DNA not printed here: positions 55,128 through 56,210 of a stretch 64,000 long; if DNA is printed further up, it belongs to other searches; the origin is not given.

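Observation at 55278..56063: J-domain-CheW fusion with no chemotaxis genes in the window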

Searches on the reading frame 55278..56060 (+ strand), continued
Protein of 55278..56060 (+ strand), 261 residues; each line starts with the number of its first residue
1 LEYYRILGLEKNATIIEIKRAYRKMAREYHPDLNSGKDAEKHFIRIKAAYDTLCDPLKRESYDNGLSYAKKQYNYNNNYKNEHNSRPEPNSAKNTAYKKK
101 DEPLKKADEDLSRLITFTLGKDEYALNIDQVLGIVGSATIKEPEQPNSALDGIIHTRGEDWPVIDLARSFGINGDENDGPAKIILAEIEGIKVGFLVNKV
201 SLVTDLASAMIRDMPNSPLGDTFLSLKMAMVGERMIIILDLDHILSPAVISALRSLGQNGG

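Call 28: find_encoding_contigs(protein=P0169, flank=10000, max_places=2)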
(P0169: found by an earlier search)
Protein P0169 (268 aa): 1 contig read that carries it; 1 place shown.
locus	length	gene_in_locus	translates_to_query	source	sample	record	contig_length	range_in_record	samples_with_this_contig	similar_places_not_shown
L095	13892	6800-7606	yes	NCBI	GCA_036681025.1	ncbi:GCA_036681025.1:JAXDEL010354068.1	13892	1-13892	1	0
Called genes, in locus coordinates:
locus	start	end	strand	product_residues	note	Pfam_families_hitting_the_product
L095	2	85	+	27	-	?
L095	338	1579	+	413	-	PF00814:TsaD, PF22521:HypF_C_2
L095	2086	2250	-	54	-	-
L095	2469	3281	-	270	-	PF19567:CpsB_CapC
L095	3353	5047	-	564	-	PF01225:Mur_ligase, PF08245:Mur_ligase_M, PF02875:Mur_ligase_C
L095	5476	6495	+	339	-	PF01384:PHO4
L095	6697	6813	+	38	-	-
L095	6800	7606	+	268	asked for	PF00226:DnaJ, PF01584:CheW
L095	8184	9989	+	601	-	PF00009:GTP_EFTU, PF03144:GTP_EFTU_D2, PF22042:EF-G_D2, PF00679:EFG_C, PF21018:BipA_C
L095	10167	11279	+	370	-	PF01370:Epimerase, PF04321:RmlD_sub_bind, PF16363:GDP_Man_Dehyd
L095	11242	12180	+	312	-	PF01370:Epimerase, PF04321:RmlD_sub_bind (weak), PF16363:GDP_Man_Dehyd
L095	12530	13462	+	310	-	PF00535:Glycos_transf_2 (faint)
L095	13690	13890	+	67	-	?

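Call 49: predict_structure(alignment_id=A4)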
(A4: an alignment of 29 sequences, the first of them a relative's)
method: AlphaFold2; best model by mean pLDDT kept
length: 261 residues; sequences in the alignment: 29
mean_pLDDT: 75.2   pTM: 0.52
mean pLDDT of the five models: 75.2, 74.1, 73.6, 72.7, 72.3
residues with pLDDT >= 90: 67; 70-90: 123; 50-70: 20; < 50: 51
segments of 3 or more residues with pLDDT < 50: 66-108, 218-223
pLDDT, mean of each block of 10 residues (from residue 1): 90 90 93 85 94 88 61 33 36 35 45 87 89 88 76 88 87 62 90 90 80 64 68 85 83 72 33
secondary structure, 60 per line:
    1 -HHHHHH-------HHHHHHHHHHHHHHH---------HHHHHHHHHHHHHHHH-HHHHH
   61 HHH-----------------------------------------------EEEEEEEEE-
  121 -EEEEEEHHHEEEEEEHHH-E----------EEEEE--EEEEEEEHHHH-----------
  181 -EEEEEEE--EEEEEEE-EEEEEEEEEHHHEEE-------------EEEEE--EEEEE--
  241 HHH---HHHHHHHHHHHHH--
elements in order: H2-7 H15-29 H39-54 H56-63 E111-119 E122-127 E131-136 E152-156 E159-165 H166-169 E182-188 E191-197 E199-207 E211-213 E227-231 E234-238 H247-259

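Call 54: fold_search(model_id=the predicted structure, library=pdb)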
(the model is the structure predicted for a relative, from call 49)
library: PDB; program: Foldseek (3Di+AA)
matches with E <= 10: 352; with E <= 0.001: 62
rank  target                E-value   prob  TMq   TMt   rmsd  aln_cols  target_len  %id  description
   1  2qdl_B                2.1e-12  1.00  0.46  0.80   2.5       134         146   31  Crystal structure of scaffolding protein TtCheW from Thermoanaerobacter tengcongensis (released 2007-09-04)
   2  2qdl_A                1.0e-11  1.00  0.46  0.76   2.4       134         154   31  Crystal structure of scaffolding protein TtCheW from Thermoanaerobacter tengcongensis (released 2007-09-04)
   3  9a72_B                1.2e-11  1.00  0.47  0.77   2.3       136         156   25  Integrative model of YFMS-CHEW by crosslinking MS and deep learning (released 2024-09-18)
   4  6s1k_C                4.5e-11  1.00  0.43  0.73   4.5       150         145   25  E. coli Core Signaling Unit, carrying QQQQ receptor mutation (released 2020-01-22)
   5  8c5v_E                7.3e-11  1.00  0.44  0.77   2.7       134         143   28  Chemotaxis core signalling unit from E protein lysed E. coli cells (released 2023-09-13)
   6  2ho9_MODEL_1_A        8.7e-11  1.00  0.48  0.72   4.4       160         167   26  Solution Structure of chemotaxi protein CheW from Escherichia coli (released 2007-07-10)
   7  2ch4_Y                3.2e-10  1.00  0.46  0.81   3.1       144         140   24  Complex between Bacterial Chemotaxis histidine kinase CheA domains P4 and P5 and receptor-adaptor protein CheW (released 2006-04-18)
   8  2ch4_W                3.3e-10  1.00  0.44  0.78   3.8       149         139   22  Complex between Bacterial Chemotaxis histidine kinase CheA domains P4 and P5 and receptor-adaptor protein CheW (released 2006-04-18)
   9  1k0s_MODEL_1_A        2.8e-09  1.00  0.41  0.66   5.9       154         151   23  Solution structure of the chemotaxis protein CheW from the thermophilic organism Thermotoga maritima (released 2002-02-06)
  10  6s1k_A                5.0e-09  1.00  0.41  0.29   4.3       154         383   14  E. coli Core Signaling Unit, carrying QQQQ receptor mutation (released 2020-01-22)
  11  2ch4_A                4.2e-08  1.00  0.42  0.35   2.8       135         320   17  Complex between Bacterial Chemotaxis histidine kinase CheA domains P4 and P5 and receptor-adaptor protein CheW (released 2006-04-18)
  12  8c5v_A                6.3e-08  1.00  0.41  0.28   4.4       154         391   13  Chemotaxis core signalling unit from E protein lysed E. coli cells (released 2023-09-13)
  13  4jpb_A                1.6e-07  1.00  0.40  0.74   3.6       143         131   20  The structure of a ternary complex between CheA domains P4 and P5 with CheW and with an unzipped fragment of TM14, a c (released 2013-08-28)
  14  3ja6_C                1.9e-07  1.00  0.39  0.28   3.3       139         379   19  Cryo-electron Tomography and All-atom Molecular Dynamics Simulations Reveal a Novel Kinase Conformational Switch in Ba (released 2015-12-09)
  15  2ch4_B                2.6e-07  1.00  0.42  0.37   2.9       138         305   17  Complex between Bacterial Chemotaxis histidine kinase CheA domains P4 and P5 and receptor-adaptor protein CheW (released 2006-04-18)
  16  3ur1_A                3.9e-07  1.00  0.40  0.40   3.1       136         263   17  The structure of a ternary complex between CheA domains P4 and P5 with CheW and with a truncated fragment of TM14, a c (released 2012-03-07)
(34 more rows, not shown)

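Call 62: find_homologous_proteins(query=A3, max_evalue=1e-8)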
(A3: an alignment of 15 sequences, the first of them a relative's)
Query A3 (15 sequences) (261 aa, profile of the alignment): 354 proteins with E <= 1e-8 among 5855 candidates; the best 120 are listed.
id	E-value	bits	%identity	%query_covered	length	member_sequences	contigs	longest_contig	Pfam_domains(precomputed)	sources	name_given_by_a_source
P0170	2.2e-130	452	45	100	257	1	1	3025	PF00226.37,PF01584.25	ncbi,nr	ncbi:MAG: chemotaxis protein CheW [Dethiobacteria bacterium]|nr:chemotaxis protein CheW [Dethiobacte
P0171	4.3e-129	447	43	100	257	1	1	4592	PF00226.37,PF01584.25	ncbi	-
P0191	7.2e-128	443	43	100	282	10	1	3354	PF00226.37,PF01584.25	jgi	jgi:purine-binding chemotaxis protein CheW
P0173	9.9e-126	436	43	100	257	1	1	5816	PF00226.37,PF01584.25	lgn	-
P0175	7.9e-125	433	44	100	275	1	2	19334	PF00226.37,PF01584.25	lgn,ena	-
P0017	6.2e-123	427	38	98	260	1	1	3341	PF00226.37,PF01584.25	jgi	jgi:chemotaxis signal transduction protein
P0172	3.4e-120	418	45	99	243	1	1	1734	PF00226.37,PF01584.25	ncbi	-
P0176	7.4e-120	417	45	98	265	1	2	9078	PF00226.37,PF01584.25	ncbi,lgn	-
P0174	5.3e-117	408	40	99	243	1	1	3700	PF00226.37,PF01584.25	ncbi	-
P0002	5.3e-117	408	77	98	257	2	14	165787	PF00226.37,PF01584.25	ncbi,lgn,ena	-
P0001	1.3e-115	403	100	100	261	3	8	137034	PF00226.37,PF01584.25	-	-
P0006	4.6e-113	395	45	99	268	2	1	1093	PF00226.37,PF01584.25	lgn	-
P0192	4.5e-108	378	43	98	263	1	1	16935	PF00226.37,PF01584.25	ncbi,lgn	-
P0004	6.6e-106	371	51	98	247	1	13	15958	PF00226.37,PF01584.25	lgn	-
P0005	1.4e-105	370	49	98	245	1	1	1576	PF00226.37,PF01584.25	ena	-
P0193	3.2e-105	369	43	98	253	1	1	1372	PF00226.37,PF01584.25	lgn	-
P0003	8.0e-102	358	47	98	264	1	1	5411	PF00226.37,PF01584.25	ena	-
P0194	6.7e-99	348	41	98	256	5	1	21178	PF00226.37,PF01584.25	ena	-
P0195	3.0e-96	340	42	98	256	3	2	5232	PF00226.37,PF01584.25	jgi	-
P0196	5.8e-24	103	56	24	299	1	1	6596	PF00226.37,PF01556.24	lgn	-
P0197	3.5e-23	100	56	24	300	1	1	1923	PF00226.37,PF01556.24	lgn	-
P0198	4.8e-23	100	53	24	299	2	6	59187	PF00226.37,PF01556.24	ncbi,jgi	-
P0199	5.8e-23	99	55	24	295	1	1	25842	PF00226.37,PF01556.24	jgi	jgi:curved DNA-binding protein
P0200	6.3e-22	96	32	52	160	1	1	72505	PF01584.25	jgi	jgi:purine-binding chemotaxis protein CheW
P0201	6.6e-22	96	33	52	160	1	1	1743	PF01584.25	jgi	jgi:purine-binding chemotaxis protein CheW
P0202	1.1e-21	95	32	52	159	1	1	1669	PF01584.25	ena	-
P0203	1.4e-21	95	32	52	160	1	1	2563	PF01584.25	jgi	jgi:purine-binding chemotaxis protein CheW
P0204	1.9e-21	95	32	52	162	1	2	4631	PF01584.25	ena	-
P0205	2.2e-21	94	29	52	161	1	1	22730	PF01584.25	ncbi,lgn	-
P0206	2.2e-21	94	32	52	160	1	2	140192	PF01584.25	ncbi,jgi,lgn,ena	-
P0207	2.4e-21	94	34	52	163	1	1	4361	PF01584.25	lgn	-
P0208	2.4e-21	94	32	52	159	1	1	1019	PF01584.25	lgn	-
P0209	2.4e-21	94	32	52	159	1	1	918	PF01584.25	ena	-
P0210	3.0e-21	94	32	51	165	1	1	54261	PF01584.25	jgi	jgi:purine-binding chemotaxis protein CheW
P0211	3.8e-21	94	32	52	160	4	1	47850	PF01584.25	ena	-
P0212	4.4e-21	93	31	52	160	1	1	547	PF01584.25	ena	-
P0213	4.6e-21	93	32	52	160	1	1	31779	PF01584.25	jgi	jgi:purine-binding chemotaxis protein CheW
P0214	4.6e-21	93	39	52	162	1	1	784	PF01584.25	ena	-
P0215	7.0e-21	93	32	52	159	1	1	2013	PF01584.25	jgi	jgi:purine-binding chemotaxis protein CheW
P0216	8.0e-21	92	58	24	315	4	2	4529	PF00226.37,PF01556.24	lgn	-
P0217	8.7e-21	92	32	52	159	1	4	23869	PF01584.25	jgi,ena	-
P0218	9.1e-21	92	32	52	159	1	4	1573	PF01584.25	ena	-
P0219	1.0e-20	92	32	52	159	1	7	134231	PF01584.25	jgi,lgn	-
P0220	1.0e-20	92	32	52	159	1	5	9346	PF01584.25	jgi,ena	-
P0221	1.0e-20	92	32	52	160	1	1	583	PF01584.25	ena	-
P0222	1.0e-20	92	30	52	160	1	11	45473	PF01584.25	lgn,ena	-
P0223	1.1e-20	92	33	51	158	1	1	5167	PF01584.25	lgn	-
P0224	1.1e-20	92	35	51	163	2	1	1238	PF01584.25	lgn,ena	-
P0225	1.4e-20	92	32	52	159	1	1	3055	PF01584.25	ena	-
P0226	1.7e-20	91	32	52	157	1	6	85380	PF01584.25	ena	-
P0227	1.8e-20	91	32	52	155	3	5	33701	PF01584.25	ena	-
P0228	2.4e-20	91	32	51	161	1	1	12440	PF01584.25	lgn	-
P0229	2.5e-20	91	51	28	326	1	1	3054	PF00226.37,PF01556.24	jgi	jgi:curved DNA-binding protein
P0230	2.7e-20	91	32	52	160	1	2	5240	PF01584.25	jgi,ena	-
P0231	3.3e-20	90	31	52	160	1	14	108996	PF01584.25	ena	-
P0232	3.9e-20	90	28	52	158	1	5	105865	PF01584.25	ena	-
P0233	4.2e-20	90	30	52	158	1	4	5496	PF01584.25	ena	-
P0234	4.8e-20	90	54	26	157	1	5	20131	PF00226.37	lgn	-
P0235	4.8e-20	90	31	52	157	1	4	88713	PF01584.25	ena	-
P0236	5.0e-20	90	32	52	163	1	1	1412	PF01584.25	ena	-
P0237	6.5e-20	89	32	56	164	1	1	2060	PF01584.25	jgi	-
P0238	6.7e-20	89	56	26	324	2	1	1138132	PF00226.37,PF01556.24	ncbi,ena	-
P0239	7.0e-20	89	31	53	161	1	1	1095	PF01584.25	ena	-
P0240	8.5e-20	89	31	52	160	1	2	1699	PF01584.25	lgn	-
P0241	8.6e-20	89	55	25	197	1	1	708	PF00226.37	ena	-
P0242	9.6e-20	89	31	52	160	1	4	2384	PF01584.25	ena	-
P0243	9.8e-20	89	32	54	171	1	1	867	PF01584.25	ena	-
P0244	1.1e-19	89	56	25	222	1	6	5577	PF00226.37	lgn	-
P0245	1.2e-19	89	53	28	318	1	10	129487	PF00226.37,PF01556.24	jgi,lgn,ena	jgi:curved DNA-binding protein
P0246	1.2e-19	89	31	54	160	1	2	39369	PF01584.25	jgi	-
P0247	1.7e-19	88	53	24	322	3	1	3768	PF00226.37,PF01556.24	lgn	-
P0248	1.8e-19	88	30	56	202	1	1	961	PF01584.25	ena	-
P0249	1.8e-19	88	33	53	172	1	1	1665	PF01584.25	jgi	jgi:purine-binding chemotaxis protein CheW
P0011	2.0e-19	88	32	52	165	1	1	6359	PF01584.25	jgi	jgi:purine-binding chemotaxis protein CheW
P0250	2.1e-19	88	30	52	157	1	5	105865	PF01584.25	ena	-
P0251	2.6e-19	88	31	52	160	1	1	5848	PF01584.25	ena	-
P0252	2.6e-19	88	32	52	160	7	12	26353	PF01584.25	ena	-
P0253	2.9e-19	87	29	52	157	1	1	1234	PF01584.25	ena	-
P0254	3.7e-19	87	31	51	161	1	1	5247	PF01584.25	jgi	jgi:purine-binding chemotaxis protein CheW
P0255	3.9e-19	87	31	52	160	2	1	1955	PF01584.25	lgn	-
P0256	4.1e-19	87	32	53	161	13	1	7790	PF01584.25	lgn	-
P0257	4.3e-19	87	35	51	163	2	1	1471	PF01584.25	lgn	-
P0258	4.5e-19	87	31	54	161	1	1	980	PF01584.25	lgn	-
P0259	5.5e-19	86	44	33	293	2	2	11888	PF00226.37,PF01556.24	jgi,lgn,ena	-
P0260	5.5e-19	86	44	33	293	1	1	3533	PF00226.37,PF01556.24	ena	-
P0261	5.6e-19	86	30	54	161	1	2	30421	PF01584.25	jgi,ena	-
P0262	5.6e-19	86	31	51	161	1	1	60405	PF01584.25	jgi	jgi:purine-binding chemotaxis protein CheW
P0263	5.9e-19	86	56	24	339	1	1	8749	PF00226.37,PF01556.24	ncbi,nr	ncbi:MAG: J domain-containing protein [Cytophagales bacterium]|nr:J domain-containing protein [Armat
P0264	6.9e-19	86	34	51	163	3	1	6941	PF01584.25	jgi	-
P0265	9.1e-19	86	28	51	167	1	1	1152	PF01584.25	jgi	jgi:purine-binding chemotaxis protein CheW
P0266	9.4e-19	86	57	24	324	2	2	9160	PF00226.37,PF01556.24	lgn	-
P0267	1.3e-18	85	56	24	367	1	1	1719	PF00226.37,PF01556.24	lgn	-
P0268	1.3e-18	85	29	55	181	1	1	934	PF01584.25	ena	-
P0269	1.6e-18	85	33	51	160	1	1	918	PF01584.25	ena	-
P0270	2.0e-18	85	54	26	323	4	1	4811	PF00226.37,PF01556.24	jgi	-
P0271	2.4e-18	84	51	26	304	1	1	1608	PF00226.37,PF01556.24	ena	-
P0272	2.5e-18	84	52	25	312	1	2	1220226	PF00226.37,PF01556.24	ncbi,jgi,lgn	jgi:curved DNA-binding protein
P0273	4.0e-18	84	31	53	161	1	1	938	PF01584.25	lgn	-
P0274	4.0e-18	84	53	24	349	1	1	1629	PF00226.37,PF00684.26,PF01556.24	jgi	jgi:DnaJ-class molecular chaperone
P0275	4.7e-18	83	31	52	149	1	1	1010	PF01584.25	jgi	-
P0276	5.0e-18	83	29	56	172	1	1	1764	PF01584.25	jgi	jgi:purine-binding chemotaxis protein CheW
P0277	5.7e-18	83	33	52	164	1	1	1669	PF01584.25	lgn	-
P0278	5.7e-18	83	30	52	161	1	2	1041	PF01584.25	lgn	-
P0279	6.9e-18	83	30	52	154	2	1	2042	PF01584.25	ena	-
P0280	8.2e-18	83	49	29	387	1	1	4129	PF00226.37,PF00684.26,PF01556.24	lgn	-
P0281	9.1e-18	82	57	24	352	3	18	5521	PF00226.37,PF01556.24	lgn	-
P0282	9.1e-18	82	57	24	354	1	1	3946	PF00226.37,PF01556.24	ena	-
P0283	9.2e-18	82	30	51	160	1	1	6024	PF01584.25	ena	-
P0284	1.3e-17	82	57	24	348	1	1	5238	PF00226.37,PF01556.24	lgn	-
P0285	1.5e-17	82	33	51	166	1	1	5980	PF01584.25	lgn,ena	-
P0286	1.7e-17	82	53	24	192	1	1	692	PF00226.37,PF27659.1,PF00684.26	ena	-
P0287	2.2e-17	81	37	45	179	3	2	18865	PF00226.37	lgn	-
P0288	2.2e-17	81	52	25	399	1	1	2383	PF00226.37,PF00684.26,PF01556.24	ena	-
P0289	2.3e-17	81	33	51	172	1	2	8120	PF01584.25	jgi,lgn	jgi:purine-binding chemotaxis protein CheW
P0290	2.4e-17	81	52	24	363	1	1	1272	PF00226.37,PF01556.24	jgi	jgi:molecular chaperone DnaJ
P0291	3.3e-17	81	29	58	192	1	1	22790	PF01584.25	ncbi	-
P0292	3.5e-17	81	29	59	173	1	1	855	PF01584.25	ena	-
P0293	5.0e-17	80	53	24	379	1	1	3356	PF00226.37,PF27659.1,PF00684.26,PF01556.24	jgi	-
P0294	5.2e-17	80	54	24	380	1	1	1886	PF00226.37,PF00684.26,PF01556.24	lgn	-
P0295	5.4e-17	80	55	24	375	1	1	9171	PF00226.37,PF27439.1,PF00684.26,PF01556.24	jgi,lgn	jgi:molecular chaperone DnaJ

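Call 63: find_encoding_contigs(protein=P0194, flank=10000, max_places=3)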
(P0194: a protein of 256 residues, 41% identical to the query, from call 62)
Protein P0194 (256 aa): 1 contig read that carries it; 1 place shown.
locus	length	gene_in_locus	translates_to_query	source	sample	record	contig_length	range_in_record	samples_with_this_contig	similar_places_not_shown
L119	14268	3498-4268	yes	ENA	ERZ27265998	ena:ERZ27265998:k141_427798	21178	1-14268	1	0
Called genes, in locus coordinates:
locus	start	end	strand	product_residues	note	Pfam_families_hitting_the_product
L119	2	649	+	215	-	?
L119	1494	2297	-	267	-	-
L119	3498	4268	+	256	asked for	PF00226:DnaJ, PF01584:CheW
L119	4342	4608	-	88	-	-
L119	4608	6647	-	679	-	PF03190:Thioredox_DsbH, PF13899:Thioredoxin_7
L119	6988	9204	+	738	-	PF02743:dCache_1, PF22673:MCP-like_PDC_1, PF00990:GGDEF, PF01966:HD, PF13487:HD_5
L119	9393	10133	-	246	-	PF02535:Zip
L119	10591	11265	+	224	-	PF00072:Response_reg, PF00486:Trans_reg_C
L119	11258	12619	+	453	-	PF00672:HAMP, PF00512:HisKA, PF02518:HATPase_c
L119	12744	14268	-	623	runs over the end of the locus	PF13426:PAS_9, PF00989:PAS, PF08448:PAS_4 (weak), PF13426:PAS_9, PF08447:PAS_3 (weak), PF00990:GGDEF, PF13487:HD_5, PF01966:HD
